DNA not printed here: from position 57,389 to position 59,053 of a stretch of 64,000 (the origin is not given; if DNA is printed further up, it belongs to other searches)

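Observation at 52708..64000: Pseudaminic-acid locus extended by a translationally coupled seven-gene tailoring block: candidate pathway for an undescribed nonulosonic-acid derivative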

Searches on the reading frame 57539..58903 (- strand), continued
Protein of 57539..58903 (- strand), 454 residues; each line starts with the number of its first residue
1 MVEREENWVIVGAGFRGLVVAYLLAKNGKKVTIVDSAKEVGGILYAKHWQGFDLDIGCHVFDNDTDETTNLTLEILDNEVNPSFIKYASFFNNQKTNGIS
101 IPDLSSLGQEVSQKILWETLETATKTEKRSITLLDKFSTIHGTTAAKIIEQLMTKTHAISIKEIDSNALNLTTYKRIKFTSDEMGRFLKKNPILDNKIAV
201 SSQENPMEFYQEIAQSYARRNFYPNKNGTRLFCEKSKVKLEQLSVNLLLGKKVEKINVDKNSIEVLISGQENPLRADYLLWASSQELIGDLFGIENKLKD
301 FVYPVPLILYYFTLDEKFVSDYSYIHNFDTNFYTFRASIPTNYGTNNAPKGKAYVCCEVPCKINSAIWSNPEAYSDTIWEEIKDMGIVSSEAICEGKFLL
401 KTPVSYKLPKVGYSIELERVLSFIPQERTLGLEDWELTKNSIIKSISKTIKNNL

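Call 27: find_related_loci(query=A2, collection=genome_contigs, flank=10000)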
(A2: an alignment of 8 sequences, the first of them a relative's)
Query A2 (454 aa) in genome_contigs; peptide patterns used: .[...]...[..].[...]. (x = any residue, [..] = any of these).
23 stretches matched a pattern; 18 encode a relative of the query (tblastn E <= 1e-3); 18 distinct loci.
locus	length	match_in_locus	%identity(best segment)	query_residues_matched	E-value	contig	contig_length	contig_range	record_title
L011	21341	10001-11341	47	4-451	8e-138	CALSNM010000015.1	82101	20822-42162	MAG: uncultured Flavobacteriales bacterium isolate C_MB131 genome assembly, contig: contig_11911_C_MB131, whole genome s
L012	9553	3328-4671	40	6-454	6e-120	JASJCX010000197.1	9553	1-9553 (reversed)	MAG: Calothrix sp. MO_167.B42 MO_167.c_4509, whole genome shotgun sequence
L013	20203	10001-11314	42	4-442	6e-119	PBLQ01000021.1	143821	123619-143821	MAG: Myxococcales bacterium isolate SP234 129455, whole genome shotgun sequence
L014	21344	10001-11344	37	6-454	4e-107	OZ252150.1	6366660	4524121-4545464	MAG: Anaerolineales bacterium isolate ed016152-bc35-4daa-af1a-9bf7613e1c63 genome assembly, chromosome: 1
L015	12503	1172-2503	37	6-450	1e-103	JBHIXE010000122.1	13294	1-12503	MAG: Verrucomicrobiales bacterium isolate MAG42 WDNA05_bin.25.permissive_122, whole genome shotgun sequence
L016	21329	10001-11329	36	4-446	5e-95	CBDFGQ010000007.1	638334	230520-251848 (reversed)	MAG: Dehalococcoidia bacterium isolate 3299a7fc-3b8b-4791-927a-3a74d6ed150b genome assembly, contig: contig_7, whole gen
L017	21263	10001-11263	34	7-434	1e-80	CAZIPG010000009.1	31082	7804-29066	MAG TPA_asm: uncultured Rheinheimera sp. isolate SRP219642_co8_499 genome assembly, contig: NODE_1627_length_31082_cov_4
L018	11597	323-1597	34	10-427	1e-79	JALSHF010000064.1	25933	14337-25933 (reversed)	MAG: Emcibacter sp. isolate 354-166_metabat1_scaf2bin.076 354-166_scaffold_1746_c1, whole genome shotgun sequence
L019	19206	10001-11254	32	6-427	1e-78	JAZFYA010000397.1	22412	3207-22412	MAG: Pseudomonadales bacterium isolate MT5bin.1 MT5bin.1_397, whole genome shotgun sequence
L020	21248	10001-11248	33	10-418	7e-77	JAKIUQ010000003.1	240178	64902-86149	MAG: Emcibacter sp. isolate D100SM.bin.21 NODE_4_length_240178_cov_6.254871, whole genome shotgun sequence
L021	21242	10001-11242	32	9-420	3e-73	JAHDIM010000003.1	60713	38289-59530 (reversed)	MAG: Anaerolineales bacterium isolate MAG-93 RZ_1353, whole genome shotgun sequence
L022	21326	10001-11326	30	7-450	1e-72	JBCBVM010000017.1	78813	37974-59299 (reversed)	MAG: Pseudomonadota bacterium isolate J06643_11 k141_36771_length_78813_cov_37.0005, whole genome shotgun sequence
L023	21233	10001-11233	30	10-414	3e-69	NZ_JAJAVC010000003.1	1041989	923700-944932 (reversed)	Methylobacillus arboreus strain VKM B-2590 platanus_K_21_77_3, whole genome shotgun sequence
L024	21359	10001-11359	28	9-454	6e-68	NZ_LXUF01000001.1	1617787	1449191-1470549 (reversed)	Methylovorus sp. MM2 NODE_1, whole genome shotgun sequence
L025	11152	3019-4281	33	10-423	7e-77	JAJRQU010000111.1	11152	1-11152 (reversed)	MAG: Alphaproteobacteria bacterium isolate Dive100_bin10.85 k141_627080, whole genome shotgun sequence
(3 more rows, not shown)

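Call 36: predict_structure(alignment_id=A1)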
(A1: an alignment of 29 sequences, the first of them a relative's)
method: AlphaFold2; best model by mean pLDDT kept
length: 454 residues; sequences in the alignment: 29
mean_pLDDT: 94.2   pTM: 0.90
mean pLDDT of the five models: 94.2, 94.2, 93.8, 93.7, 93.6
residues with pLDDT >= 90: 407; 70-90: 44; 50-70: 2; < 50: 1
segments of 3 or more residues with pLDDT < 50: none
pLDDT, mean of each block of 10 residues (from residue 1): 81 96 96 96 90 86 93 96 95 96 98 98 91 97 98 94 95 94 97 96 94 92 93 97 98 95 96 96 94 97 95 97 96 96 88 96 96 98 97 97 90 96 94 84 90 83
secondary structure, 60 per line:
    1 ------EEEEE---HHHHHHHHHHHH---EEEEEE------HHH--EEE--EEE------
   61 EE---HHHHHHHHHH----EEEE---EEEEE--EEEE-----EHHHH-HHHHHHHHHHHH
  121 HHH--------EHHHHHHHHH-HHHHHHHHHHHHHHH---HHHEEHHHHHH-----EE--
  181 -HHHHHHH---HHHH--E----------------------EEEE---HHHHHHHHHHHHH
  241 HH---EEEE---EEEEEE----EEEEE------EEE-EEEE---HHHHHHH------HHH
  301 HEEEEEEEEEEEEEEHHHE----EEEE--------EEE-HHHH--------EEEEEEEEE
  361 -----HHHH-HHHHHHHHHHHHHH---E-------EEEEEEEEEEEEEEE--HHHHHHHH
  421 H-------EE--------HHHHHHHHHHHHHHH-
elements in order: E7-11 H15-26 E30-35 E47-49 E52-54 H66-75 E80-83 E87-91 E94-97 H104-107 H109-123 H133-141 H143-157 H166-171 H182-188 H192-195 E221-224 H228-242 E246-249 E253-258 E263-267 E274-276 E278-281 H285-291 H298-301 E302-315 E324-327 E336-338 H340-343 E352-360 H366-369 H371-384 E396-410 H413-421 H439-453

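Call 42: fold_search(model_id=the predicted structure, library=pdb)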
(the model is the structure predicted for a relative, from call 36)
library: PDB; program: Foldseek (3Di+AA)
matches with E <= 10: 1996; with E <= 0.001: 1199
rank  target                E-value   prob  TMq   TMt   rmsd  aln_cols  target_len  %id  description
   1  2ivd_B                5.9e-26  1.00  0.70  0.71   6.0       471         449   13  Structure of protoporphyrinogen oxidase from Myxococcus xanthus with acifluorfen (released 2006-10-17)
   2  2ivd_A                2.6e-25  1.00  0.68  0.69   6.2       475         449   12  Structure of protoporphyrinogen oxidase from Myxococcus xanthus with acifluorfen (released 2006-10-17)
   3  2ive_B                3.3e-25  1.00  0.70  0.70   6.1       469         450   12  Structure of protoporphyrinogen oxidase from Myxococcus xanthus (released 2006-10-17)
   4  2ive_A                8.3e-25  1.00  0.70  0.71   6.0       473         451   13  Structure of protoporphyrinogen oxidase from Myxococcus xanthus (released 2006-10-17)
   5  9a78_B                3.2e-24  1.00  0.70  0.68   6.2       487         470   13  Integrative model of SYFB-CGOX by crosslinking MS and deep learning (released 2024-09-18)
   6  4dsg_B                3.4e-24  1.00  0.68  0.67   6.8       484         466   15  Crystal Structure of oxidized UDP-Galactopyranose mutase (released 2012-06-13)
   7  4dsh_B                5.2e-24  1.00  0.66  0.65   6.7       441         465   16  Crystal structure of reduced UDP-Galactopyranose mutase (released 2012-06-13)
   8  4ivm                  9.1e-24  1.00  0.70  0.69   6.3       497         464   13  Structure of human protoporphyrinogen IX oxidase(R59G) (released 2013-03-06)
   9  3ukh_F                9.7e-24  1.00  0.69  0.63   6.5       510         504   14  Crystal structure of udp-galactopyranose mutase from Aspergillus fumigatus in complex with UDPGALP (non-reduced) (released 2012-02-22)
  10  4ivo                  1.2e-23  1.00  0.68  0.67   6.5       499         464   13  Structure of human protoporphyrinogen IX oxidase(R59Q) (released 2013-03-06)
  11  4dsg_A                1.3e-23  1.00  0.65  0.63   6.7       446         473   15  Crystal Structure of oxidized UDP-Galactopyranose mutase (released 2012-06-13)
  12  3ukp_A                2.2e-23  1.00  0.72  0.65   5.7       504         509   14  Crystal structure of R327A UDP-galactopyranose mutase from Aspergillus fumigatus in complex with UDPgalp (released 2012-02-22)
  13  3ukh_B                2.4e-23  1.00  0.69  0.62   6.7       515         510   14  Crystal structure of udp-galactopyranose mutase from Aspergillus fumigatus in complex with UDPGALP (non-reduced) (released 2012-02-22)
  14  3ukh_A                2.6e-23  1.00  0.69  0.63   6.7       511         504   14  Crystal structure of udp-galactopyranose mutase from Aspergillus fumigatus in complex with UDPGALP (non-reduced) (released 2012-02-22)
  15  4u8l_A                6.1e-23  1.00  0.70  0.64   6.2       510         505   14  Structure of Aspergillus fumigatus UDP-Galactopyranose mutase mutant N207A (released 2014-12-03)
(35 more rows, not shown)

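Call 43: search_solved_structures(query=A1, max_evalue=0.01, show_alignments=4)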
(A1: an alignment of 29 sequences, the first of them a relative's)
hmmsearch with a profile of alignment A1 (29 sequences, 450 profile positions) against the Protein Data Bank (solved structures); distinct sequences matched with E-value up to 0.01: 188 (the best 60 are shown).
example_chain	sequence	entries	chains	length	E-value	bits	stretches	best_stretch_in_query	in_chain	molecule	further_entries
4rep_A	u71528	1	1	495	5.2e-13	52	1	3-281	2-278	Gamma-carotene desaturase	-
7eme_A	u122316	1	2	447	2.2e-09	40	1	3-72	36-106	NAD(P)/FAD-dependent oxidoreductase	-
5z2g_A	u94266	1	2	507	6.9e-09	38.4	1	3-54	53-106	L-amino acid oxidase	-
3i6d_A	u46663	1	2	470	1.1e-08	37.7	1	2-72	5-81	Protoporphyrinogen oxidase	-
1sez_A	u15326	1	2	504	4.1e-08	35.8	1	2-69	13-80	Protoporphyrinogen oxidase, mitochondrial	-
4e0v_A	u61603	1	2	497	5.5e-08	35.4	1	3-50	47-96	L-amino-acid oxidase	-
5ts5_A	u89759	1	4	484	5.7e-08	35.3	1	3-44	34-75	Amine oxidase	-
3kve_A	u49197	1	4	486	1.4e-07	34.1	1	3-44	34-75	L-amino acid oxidase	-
2i0z_A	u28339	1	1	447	1.6e-07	33.9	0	4-38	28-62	NAD(FAD)-utilizing dehydrogenases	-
3nrn_A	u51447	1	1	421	2.2e-07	33.4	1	4-80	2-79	uncharacterized protein PF1083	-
4zcc_A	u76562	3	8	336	2.9e-07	33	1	5-69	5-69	Renalase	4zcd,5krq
3nks_A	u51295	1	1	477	4.1e-07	32.5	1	3-45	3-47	Protoporphyrinogen oxidase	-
4ivm_B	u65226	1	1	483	4.1e-07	32.5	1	3-45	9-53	Protoporphyrinogen oxidase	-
4ivo_B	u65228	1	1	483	4.1e-07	32.5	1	3-45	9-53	Protoporphyrinogen oxidase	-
3kkj_A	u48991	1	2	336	6.8e-07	31.8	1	5-69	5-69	Amine oxidase, flavin-containing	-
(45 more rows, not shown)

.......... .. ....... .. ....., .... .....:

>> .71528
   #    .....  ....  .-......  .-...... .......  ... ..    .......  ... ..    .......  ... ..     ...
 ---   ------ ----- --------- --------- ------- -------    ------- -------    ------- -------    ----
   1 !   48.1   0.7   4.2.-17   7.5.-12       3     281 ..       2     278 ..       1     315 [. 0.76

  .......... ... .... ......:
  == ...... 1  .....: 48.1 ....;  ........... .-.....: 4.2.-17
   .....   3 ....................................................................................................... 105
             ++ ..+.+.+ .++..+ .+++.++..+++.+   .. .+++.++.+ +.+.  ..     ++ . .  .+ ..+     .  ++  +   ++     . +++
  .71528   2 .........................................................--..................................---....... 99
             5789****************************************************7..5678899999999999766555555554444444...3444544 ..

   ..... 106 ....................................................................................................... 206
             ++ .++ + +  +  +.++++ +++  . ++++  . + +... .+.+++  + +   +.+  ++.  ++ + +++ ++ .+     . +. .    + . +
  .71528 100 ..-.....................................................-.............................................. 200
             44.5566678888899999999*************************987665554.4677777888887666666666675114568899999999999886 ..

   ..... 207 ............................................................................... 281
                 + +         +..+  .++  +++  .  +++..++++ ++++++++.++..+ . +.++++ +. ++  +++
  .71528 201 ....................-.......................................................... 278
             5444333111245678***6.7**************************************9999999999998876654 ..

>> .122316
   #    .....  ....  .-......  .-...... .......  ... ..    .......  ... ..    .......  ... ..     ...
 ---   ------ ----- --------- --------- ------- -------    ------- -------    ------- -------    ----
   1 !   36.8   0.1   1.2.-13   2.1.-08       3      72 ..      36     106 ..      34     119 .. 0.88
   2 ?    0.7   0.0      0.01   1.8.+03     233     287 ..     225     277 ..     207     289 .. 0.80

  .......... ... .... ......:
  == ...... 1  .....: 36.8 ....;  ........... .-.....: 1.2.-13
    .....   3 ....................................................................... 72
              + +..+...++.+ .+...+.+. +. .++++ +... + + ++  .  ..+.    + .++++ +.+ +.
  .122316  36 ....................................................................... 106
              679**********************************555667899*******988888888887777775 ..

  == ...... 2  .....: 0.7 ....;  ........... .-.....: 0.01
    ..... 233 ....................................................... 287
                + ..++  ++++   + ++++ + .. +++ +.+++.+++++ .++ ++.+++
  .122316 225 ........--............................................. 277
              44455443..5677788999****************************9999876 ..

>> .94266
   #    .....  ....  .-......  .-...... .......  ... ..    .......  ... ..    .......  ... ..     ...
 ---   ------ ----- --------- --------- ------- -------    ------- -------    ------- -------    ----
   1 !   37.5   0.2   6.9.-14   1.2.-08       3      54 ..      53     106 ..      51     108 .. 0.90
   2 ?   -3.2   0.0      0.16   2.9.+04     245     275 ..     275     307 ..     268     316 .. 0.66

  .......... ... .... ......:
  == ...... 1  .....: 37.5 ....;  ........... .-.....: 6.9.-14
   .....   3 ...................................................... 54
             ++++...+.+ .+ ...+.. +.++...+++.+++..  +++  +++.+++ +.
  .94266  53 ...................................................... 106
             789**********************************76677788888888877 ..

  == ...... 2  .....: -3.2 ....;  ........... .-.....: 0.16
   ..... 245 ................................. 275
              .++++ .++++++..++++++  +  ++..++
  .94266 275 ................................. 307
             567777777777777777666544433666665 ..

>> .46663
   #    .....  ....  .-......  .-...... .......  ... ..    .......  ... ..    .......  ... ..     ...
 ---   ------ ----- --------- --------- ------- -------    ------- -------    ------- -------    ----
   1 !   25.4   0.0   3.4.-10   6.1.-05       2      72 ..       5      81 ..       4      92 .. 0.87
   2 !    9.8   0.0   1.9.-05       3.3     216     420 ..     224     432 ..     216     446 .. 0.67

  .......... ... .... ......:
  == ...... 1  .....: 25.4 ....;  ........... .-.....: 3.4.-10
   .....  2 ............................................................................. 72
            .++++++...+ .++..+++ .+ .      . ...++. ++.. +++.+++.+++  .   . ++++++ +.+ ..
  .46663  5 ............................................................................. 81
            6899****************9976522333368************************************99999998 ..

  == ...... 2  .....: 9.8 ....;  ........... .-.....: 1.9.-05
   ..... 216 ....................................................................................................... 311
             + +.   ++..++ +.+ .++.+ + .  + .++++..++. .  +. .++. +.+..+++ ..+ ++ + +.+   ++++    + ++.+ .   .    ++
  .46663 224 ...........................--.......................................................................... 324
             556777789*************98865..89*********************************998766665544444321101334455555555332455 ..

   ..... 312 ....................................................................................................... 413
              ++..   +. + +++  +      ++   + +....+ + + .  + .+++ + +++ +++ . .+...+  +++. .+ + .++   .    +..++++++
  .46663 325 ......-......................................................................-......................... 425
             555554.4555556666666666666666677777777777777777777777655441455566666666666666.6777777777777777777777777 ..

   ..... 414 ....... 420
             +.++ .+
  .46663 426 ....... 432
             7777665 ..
